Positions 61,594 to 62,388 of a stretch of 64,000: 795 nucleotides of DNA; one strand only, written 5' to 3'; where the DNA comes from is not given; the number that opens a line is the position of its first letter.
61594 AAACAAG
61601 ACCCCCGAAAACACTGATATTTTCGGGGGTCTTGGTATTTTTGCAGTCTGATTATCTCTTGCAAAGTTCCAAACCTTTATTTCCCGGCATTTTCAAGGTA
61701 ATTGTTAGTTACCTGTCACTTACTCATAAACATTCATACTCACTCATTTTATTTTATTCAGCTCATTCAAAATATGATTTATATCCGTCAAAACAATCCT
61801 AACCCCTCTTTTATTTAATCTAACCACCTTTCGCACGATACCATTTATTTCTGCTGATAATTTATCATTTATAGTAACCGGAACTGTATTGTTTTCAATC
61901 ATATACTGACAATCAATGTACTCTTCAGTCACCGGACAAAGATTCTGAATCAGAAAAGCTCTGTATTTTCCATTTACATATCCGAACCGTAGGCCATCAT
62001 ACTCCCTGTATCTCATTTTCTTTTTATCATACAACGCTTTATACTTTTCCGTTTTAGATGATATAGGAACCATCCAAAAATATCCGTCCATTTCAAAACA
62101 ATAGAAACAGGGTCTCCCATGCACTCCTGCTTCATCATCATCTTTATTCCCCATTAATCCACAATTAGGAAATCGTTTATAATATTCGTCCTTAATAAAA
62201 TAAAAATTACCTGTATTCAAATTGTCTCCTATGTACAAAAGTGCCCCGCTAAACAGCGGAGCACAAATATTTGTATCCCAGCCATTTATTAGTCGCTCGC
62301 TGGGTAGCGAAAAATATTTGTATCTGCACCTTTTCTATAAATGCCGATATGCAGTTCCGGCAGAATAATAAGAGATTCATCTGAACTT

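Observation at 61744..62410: Type III (RNA-protein) toxin-antitoxin / abortive-infection-like cassette between rpsI and the phosphohexomutase gene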

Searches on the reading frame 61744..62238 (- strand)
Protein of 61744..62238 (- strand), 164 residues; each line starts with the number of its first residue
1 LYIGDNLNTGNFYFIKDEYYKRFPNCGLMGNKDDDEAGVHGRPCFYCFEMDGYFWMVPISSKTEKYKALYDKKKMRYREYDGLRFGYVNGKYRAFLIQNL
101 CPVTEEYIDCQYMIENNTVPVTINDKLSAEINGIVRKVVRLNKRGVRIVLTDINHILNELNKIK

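Call 3: search_protein_families(library=pfam, proteins=[window:61744-62238:-], max_evalue=1)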
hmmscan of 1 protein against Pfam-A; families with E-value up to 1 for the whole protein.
window:61744-62238:- (164 aa): 0 families

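Call 4: search_protein_families(library=padloc, proteins=[window:61744-62238:-], max_evalue=1)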
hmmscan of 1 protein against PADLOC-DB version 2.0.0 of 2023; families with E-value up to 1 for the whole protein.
window:61744-62238:- (164 aa): 0 families

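Call 5: search_protein_families(library=ncbifam, proteins=[window:61744-62238:-], max_evalue=1)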
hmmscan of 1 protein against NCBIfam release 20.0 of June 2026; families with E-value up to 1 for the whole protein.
window:61744-62238:- (164 aa): 1 family
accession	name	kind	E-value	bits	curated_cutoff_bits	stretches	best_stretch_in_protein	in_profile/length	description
NF047359.1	CptIN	equivalog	5.8e-50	169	90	1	10-160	1-150/150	type III toxin-antitoxin system CptIN family toxin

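Call 6: search_solved_structures(query=window:61744-62238:-, max_evalue=10, show_alignments=3)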
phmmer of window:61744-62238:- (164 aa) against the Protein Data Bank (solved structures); distinct sequences matched with E-value up to 10: 2.
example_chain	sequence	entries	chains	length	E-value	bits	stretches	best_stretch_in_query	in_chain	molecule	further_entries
4rmo_A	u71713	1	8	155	2.4e-20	76.3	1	10-151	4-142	CptN Toxin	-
3i3l_A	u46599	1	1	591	0.43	13.7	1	17-75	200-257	Alkylhalidase CmlS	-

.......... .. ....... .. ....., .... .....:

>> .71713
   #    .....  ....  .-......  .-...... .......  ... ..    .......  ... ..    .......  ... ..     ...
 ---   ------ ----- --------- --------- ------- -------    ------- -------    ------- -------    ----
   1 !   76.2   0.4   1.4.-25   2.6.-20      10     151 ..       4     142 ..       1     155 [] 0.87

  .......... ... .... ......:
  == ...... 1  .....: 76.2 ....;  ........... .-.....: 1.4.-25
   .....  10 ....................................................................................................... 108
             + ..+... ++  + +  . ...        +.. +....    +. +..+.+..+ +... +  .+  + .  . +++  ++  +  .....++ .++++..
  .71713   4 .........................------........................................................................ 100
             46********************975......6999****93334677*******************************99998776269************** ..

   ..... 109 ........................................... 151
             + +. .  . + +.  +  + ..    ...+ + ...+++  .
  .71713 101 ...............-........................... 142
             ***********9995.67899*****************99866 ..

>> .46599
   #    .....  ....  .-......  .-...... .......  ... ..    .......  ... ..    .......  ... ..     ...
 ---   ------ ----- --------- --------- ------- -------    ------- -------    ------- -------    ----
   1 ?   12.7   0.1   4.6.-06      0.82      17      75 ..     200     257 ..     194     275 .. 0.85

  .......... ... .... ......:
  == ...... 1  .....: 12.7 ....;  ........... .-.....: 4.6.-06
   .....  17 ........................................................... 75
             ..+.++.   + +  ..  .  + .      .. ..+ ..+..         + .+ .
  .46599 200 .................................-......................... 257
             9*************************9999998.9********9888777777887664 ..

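Call 15: find_homologous_proteins(query=window:61744-62238:-)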
Query window:61744-62238:- (164 aa): 99 proteins with E <= 0.001 among 112 candidates.
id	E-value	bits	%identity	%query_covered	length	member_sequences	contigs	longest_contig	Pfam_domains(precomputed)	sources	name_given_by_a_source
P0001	2.4e-100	351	92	100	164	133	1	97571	-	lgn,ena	-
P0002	6.4e-98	343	90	100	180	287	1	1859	-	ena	-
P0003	3.6e-97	341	88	100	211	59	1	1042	-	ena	-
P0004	2.3e-92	325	84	100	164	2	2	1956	-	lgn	-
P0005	2.8e-91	322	85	100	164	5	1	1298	-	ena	-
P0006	1.1e-90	320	86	96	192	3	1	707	-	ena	-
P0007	9.7e-90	317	81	99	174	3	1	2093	-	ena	-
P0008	8.1e-87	307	83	95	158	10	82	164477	-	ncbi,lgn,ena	-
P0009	1.4e-86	307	87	96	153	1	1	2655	-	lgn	-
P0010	3.9e-86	305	83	95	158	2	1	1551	-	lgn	-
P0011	1.8e-85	303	82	96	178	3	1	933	-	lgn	-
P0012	4.4e-84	298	80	95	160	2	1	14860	-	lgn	-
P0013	6.4e-84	298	80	95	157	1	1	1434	-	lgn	-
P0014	9.9e-84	297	79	96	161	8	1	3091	-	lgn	-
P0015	1.1e-83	297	80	96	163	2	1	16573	-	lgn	-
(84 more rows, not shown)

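Call 19: find_related_loci(query=window:61744-62238:-, collection=genome_contigs, flank=3000)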
Query window:61744-62238:- (164 aa) in genome_contigs; peptide patterns used: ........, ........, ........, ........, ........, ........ (x = any residue, [..] = any of these).
96 stretches matched a pattern; 35 encode a relative of the query (tblastn E <= 1e-3); 34 distinct loci.
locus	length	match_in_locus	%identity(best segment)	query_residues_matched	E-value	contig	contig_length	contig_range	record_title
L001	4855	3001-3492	91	1-164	2e-104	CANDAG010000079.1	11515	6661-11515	MAG TPA_asm: uncultured Lachnospiraceae bacterium isolate ERR6760081_bin.35_metawrap_v1.3_MAG genome assembly, contig: E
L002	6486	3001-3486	91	1-162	7e-102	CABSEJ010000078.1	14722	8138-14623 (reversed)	MAG TPA_asm: uncultured Blautia sp. isolate MGYG-HGUT-02215 genome assembly, contig: GUT_GENOME138767_78, whole genome s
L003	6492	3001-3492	88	1-164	5e-100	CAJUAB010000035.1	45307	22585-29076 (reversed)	MAG TPA_asm: uncultured Acetatifactor sp. isolate MGBC122974 genome assembly, contig: MGBC122974.35, whole genome shotgu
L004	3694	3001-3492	90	1-164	3e-100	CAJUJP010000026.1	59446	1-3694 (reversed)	MAG TPA_asm: uncultured Lachnospiraceae bacterium isolate MGBC140906 genome assembly, contig: MGBC140906.26, whole genom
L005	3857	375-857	91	1-161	5e-100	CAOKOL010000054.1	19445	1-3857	MAG TPA_asm: uncultured Lachnospiraceae bacterium isolate SRR15604595_bin.30_metawrap_v1.3_MAG genome assembly, contig:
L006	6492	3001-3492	90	1-164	4e-100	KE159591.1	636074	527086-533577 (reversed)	Lachnospiraceae bacterium 3-1 genomic scaffold acPFp-supercont1.3, whole genome shotgun sequence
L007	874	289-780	88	1-164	3e-109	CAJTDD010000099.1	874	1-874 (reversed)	Lachnospiraceae bacterium isolate B50_50_CF_H genome assembly, contig: MGBC000111.99, whole genome shotgun sequence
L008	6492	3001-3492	89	1-164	2e-99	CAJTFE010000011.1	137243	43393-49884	Clostridia bacterium isolate C56_79_FC_BP genome assembly, contig: MGBC000175.11, whole genome shotgun sequence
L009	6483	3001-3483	90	1-161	2e-99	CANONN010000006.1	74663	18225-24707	MAG TPA_asm: uncultured Roseburia sp. isolate SRR19759413_bin.57_metawrap_v1.3_MAG genome assembly, contig: NODE.522_len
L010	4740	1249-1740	88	1-164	6e-99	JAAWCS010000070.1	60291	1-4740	MAG: Lachnospiraceae bacterium isolate ABMPRH_282_1 k141_1423527, whole genome shotgun sequence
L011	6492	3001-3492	88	1-164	9e-98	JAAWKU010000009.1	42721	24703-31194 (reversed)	MAG: Lachnospiraceae bacterium isolate ABMPRH_255_1 SL341412_scaffold_1041, whole genome shotgun sequence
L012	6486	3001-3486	85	1-162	9e-97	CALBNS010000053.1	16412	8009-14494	MAG TPA_asm: uncultured Clostridia bacterium isolate SRR6425755_bin.62_CONCOCT_v1.1_MAG genome assembly, contig: ERZ1767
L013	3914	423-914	85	1-164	5e-97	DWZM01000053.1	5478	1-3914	MAG TPA_asm: Candidatus Bacteroides intestinigallinarum isolate 2926 ChiHcec17__C70235_L5478_SAMN08010063, whole genome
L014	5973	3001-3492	84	1-164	2e-95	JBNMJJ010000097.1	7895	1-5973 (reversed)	MAG: Lachnospiraceae bacterium isolate CM_BacSFD2059.73 k141_329232_length_7895_cov_8.0000, whole genome shotgun sequenc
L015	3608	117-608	85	1-164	1e-88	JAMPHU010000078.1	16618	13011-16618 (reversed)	MAG: Candidatus Gastranaerophilales bacterium isolate NALB_7961_9 Scaffold_#78__SCF_078___16618_bp, whole genome shotgun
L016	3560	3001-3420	88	1-140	2e-85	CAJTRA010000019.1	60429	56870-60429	MAG TPA_asm: uncultured Lachnospiraceae bacterium isolate MGBC105404 genome assembly, contig: MGBC105404.19, whole genom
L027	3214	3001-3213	90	1-71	7e-42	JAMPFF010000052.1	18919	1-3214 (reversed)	MAG: Clostridium sp. isolate NALB_7861_15 Scaffold_#52__SCF_052___18919_bp, whole genome shotgun sequence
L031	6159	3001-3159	92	1-53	2e-30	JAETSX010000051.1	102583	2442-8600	MAG: Eubacterium sp. isolate S35_Bin1 scaffold_1552, whole genome shotgun sequence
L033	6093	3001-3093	90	1-31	1e-14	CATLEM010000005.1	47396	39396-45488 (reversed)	MAG TPA_asm: uncultured Dorea sp. isolate MGG08242_1680015482 genome assembly, contig: ERR3199607_916, whole genome shot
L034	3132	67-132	86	1-22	2e-7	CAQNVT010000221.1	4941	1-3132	MAG TPA_asm: uncultured Dorea sp. isolate MGBC161509 genome assembly, contig: MGBC161509.221, whole genome shotgun seque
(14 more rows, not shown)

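Call 26: find_related_loci(query=A1, collection=metagenome_contigs, flank=1500)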
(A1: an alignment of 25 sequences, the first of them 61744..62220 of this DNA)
Query A1 (158 aa) in metagenome_contigs; peptide patterns used: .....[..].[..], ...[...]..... (x = any residue, [..] = any of these).
600 stretches matched a pattern (row limit reached: there are more); 459 encode a relative of the query (tblastn E <= 1e-3); the best 80 are kept; 80 distinct loci.
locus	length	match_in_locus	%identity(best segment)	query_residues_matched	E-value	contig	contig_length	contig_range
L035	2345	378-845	92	1-156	2e-100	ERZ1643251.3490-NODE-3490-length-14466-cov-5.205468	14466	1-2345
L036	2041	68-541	91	1-158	8e-101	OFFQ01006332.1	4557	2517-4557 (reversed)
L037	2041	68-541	91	1-158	8e-101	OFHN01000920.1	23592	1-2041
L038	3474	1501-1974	90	1-158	4e-97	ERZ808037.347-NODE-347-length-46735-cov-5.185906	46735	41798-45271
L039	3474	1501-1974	90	1-158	4e-97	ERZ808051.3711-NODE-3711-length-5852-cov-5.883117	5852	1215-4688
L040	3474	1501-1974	90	1-158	4e-97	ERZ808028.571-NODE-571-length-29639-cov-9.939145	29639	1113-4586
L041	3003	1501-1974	90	1-158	8e-98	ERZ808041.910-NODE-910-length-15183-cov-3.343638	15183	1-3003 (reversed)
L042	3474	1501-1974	88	1-158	2e-96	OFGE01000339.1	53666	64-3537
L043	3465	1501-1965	90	1-155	2e-95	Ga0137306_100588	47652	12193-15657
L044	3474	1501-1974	87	1-158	1e-94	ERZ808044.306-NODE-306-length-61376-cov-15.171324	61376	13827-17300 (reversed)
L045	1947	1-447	93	10-158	9e-97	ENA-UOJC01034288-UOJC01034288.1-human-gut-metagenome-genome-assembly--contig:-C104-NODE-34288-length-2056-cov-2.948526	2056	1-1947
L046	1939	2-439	90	13-158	1e-92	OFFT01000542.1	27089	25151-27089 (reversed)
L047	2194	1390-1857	83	1-156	8e-92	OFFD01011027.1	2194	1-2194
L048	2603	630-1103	84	1-158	2e-86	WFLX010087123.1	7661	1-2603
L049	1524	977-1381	91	1-135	5e-90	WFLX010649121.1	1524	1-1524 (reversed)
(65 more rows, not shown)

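Call 27: find_related_loci(query=A1, collection=viral_contigs, flank=3000)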
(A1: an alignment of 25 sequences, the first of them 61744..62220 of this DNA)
Query A1 (158 aa) in viral_contigs; peptide patterns used: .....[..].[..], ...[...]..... (x = any residue, [..] = any of these).
56 stretches matched a pattern; 51 encode a relative of the query (tblastn E <= 1e-3); 51 distinct loci.
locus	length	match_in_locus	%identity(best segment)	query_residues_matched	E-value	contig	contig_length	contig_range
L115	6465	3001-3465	55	1-155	5e-61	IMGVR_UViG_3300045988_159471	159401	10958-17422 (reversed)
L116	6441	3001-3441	48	1-145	1e-45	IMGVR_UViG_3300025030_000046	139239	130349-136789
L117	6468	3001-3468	45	1-154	2e-44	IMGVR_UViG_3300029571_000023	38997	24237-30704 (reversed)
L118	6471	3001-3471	43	1-154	1e-41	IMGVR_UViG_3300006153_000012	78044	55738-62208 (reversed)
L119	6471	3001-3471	43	1-154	1e-41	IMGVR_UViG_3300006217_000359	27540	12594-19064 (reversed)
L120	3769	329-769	47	1-145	7e-41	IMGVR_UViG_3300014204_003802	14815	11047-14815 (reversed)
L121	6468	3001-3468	46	1-154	6e-40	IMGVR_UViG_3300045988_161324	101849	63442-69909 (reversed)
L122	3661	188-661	41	1-156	4e-40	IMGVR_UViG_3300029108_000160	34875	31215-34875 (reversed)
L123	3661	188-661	41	1-156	4e-40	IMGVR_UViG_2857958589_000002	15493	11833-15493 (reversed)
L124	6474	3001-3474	42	1-156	2e-39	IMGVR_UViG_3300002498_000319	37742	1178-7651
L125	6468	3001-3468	40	1-154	2e-39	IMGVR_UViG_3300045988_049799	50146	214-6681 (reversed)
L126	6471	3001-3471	46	1-154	2e-39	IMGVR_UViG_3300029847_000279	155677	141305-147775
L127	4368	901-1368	40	1-154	2e-39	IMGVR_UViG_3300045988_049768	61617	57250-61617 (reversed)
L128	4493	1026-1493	40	1-154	2e-39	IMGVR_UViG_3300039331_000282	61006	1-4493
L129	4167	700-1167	39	1-154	5e-39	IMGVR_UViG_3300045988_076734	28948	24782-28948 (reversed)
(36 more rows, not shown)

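Call 43: search_protein_families(library=pfam, proteins=[L016:2040-2606:+, L016:1861-2040:+, L006:3941-4588:+, L006:4572-5273:+, L006:5290-6402:+], max_evalue=0.01)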
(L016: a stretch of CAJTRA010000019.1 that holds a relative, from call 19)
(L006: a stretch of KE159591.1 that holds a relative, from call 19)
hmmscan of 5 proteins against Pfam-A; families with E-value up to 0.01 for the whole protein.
L016:2040-2606:+ (188 aa): 5 families
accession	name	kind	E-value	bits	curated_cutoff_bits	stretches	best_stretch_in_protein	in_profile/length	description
PF06414.18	Zeta_toxin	-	9.1e-07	28.9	22.3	1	3-133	17-154/199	Zeta toxin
PF13671.12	AAA_33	-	4.6e-05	24.2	27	1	5-121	2-124/143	AAA domain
PF13238.12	AAA_18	-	0.00072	20.5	29.4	1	5-98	1-93/128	AAA domain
PF00005.33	ABC_tran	-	0.0011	20.1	25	1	5-87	14-80/137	ABC transporter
PF13304.12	AAA_21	-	0.0074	16.8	27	1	7-40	4-26/304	AAA domain, putative AbiEii toxin, Type IV TA system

L016:1861-2040:+ (59 aa): 1 family
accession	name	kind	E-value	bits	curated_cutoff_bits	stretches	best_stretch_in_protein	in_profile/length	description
PF20194.3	DUF6557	-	0.0072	17.3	27.8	1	4-50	28-79/144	Family of unknown function (DUF6557)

L006:3941-4588:+ (215 aa): 1 family
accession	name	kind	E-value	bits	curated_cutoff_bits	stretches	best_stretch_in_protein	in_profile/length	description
PF02086.21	MethyltransfD12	-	3.9e-11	43.6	22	1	14-87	1-74/253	D12 class N6 adenine-specific DNA methyltransferase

L006:4572-5273:+ (233 aa): 1 family
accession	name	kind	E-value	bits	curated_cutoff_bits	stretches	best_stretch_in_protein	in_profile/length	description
PF02086.21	MethyltransfD12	-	7.3e-07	29.6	22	1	66-146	157-225/253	D12 class N6 adenine-specific DNA methyltransferase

L006:5290-6402:+ (370 aa): 2 families
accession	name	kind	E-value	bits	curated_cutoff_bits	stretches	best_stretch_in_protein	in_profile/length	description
PF01555.25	N6_N4_Mtase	-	9.2e-53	179.9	26.7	1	31-329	1-218/221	DNA methylase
PF03602.21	Cons_hypoth95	-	0.0016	18.6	24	0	14-64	98-147/182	Conserved hypothetical protein 95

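Call 45: predict_structure(alignment_id=A1)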
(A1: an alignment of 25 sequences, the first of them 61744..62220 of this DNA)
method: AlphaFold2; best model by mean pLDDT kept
length: 158 residues; sequences in the alignment: 25
mean_pLDDT: 91.0   pTM: 0.87
mean pLDDT of the five models: 91.0, 90.2, 90.2, 89.9, 89.8
residues with pLDDT >= 90: 129; 70-90: 16; 50-70: 7; < 50: 6
segments of 3 or more residues with pLDDT < 50: 27-30
pLDDT, mean of each block of 10 residues (from residue 1): 95 92 62 70 97 95 95 94 96 96 94 95 98 95 94 89
secondary structure, 60 per line:
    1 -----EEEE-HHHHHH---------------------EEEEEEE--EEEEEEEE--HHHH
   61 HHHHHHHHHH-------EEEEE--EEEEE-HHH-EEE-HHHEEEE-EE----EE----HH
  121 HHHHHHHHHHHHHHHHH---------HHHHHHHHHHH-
elements in order: E6-9 H11-16 E38-44 E47-54 H57-70 E78-82 E85-89 E95-97 E102-105 H119-137 H147-157

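Call 49: fold_search(model_id=the predicted structure, library=pdb)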
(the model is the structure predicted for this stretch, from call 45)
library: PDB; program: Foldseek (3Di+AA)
matches with E <= 10: 656; with E <= 0.001: 2
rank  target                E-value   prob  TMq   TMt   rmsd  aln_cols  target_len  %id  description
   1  4rmo_A                3.7e-10  1.00  0.80  0.81   2.9       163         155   30  Crystal Structure of the CptIN Type III Toxin-Antitoxin System from Eubacterium rectale (released 2015-09-30)
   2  4glk                  8.7e-04  1.00  0.65  0.62   4.9       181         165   14  Structure and activity of AbiQ, a lactococcal anti-phage endoribonuclease belonging to the type-III toxin-antitoxin syst (released 2013-01-16)
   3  7d8o_A                1.0e-03  1.00  0.67  0.65   4.1       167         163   12  Crystal structure of E. coli ToxIN type III toxin-antitoxin complex (released 2022-01-05)
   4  4mzm_B                4.2e-03  1.00  0.43  0.58   5.9       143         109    8  MazF from S. aureus crystal form I, P212121, 2.1 A (released 2014-05-28)
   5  1vub_D                5.6e-03  1.00  0.38  0.57   4.1       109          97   13  CCDB, A TOPOISOMERASE POISON FROM E. COLI (released 1998-07-15)
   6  7epg                  6.3e-03  1.00  0.38  0.54   5.4       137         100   10  Crystal structure of E.coli CcdB mutant S12G (released 2022-06-08)
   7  7epi                  9.0e-03  1.00  0.37  0.55   5.9       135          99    8  Crystal structure of E.coli CcdB mutant S60E (released 2022-06-08)
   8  7epj                  1.0e-02  1.00  0.41  0.58   5.3       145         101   12  Crystal structure of E.coli CcdB mutant V46L (released 2022-06-08)
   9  6kys_B                1.1e-02  1.00  0.44  0.55   5.9       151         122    9  The structure of the M. tb toxin MazF-mt1 (released 2020-08-05)
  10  4mzm_C                1.2e-02  1.00  0.42  0.58   5.7       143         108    8  MazF from S. aureus crystal form I, P212121, 2.1 A (released 2014-05-28)
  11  4elz_D                1.3e-02  0.99  0.40  0.57   6.4       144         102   12  CCDBVFI:GYRA14VFI (released 2012-05-30)
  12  2mf2_MODEL_1_A        1.4e-02  1.00  0.44  0.52   5.5       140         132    8  Structural and biophysical characterization of the mRNA interferase SaMazF from Staphylococcus aureus. (released 2014-05-21)
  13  1vub_A                1.6e-02  0.99  0.37  0.57   4.1       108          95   13  CCDB, A TOPOISOMERASE POISON FROM E. COLI (released 1998-07-15)
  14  3tcj_B                1.6e-02  0.99  0.39  0.55   6.9       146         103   11  CcdB dimer from V. fisheri in complex with one C-terminal domain of F-plasmid CcdA (released 2012-08-15)
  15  6kyt_G                1.8e-02  1.00  0.46  0.58   4.7       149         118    9  The structure of the M. tb toxin MazEF-mt1 complex (released 2020-08-05)
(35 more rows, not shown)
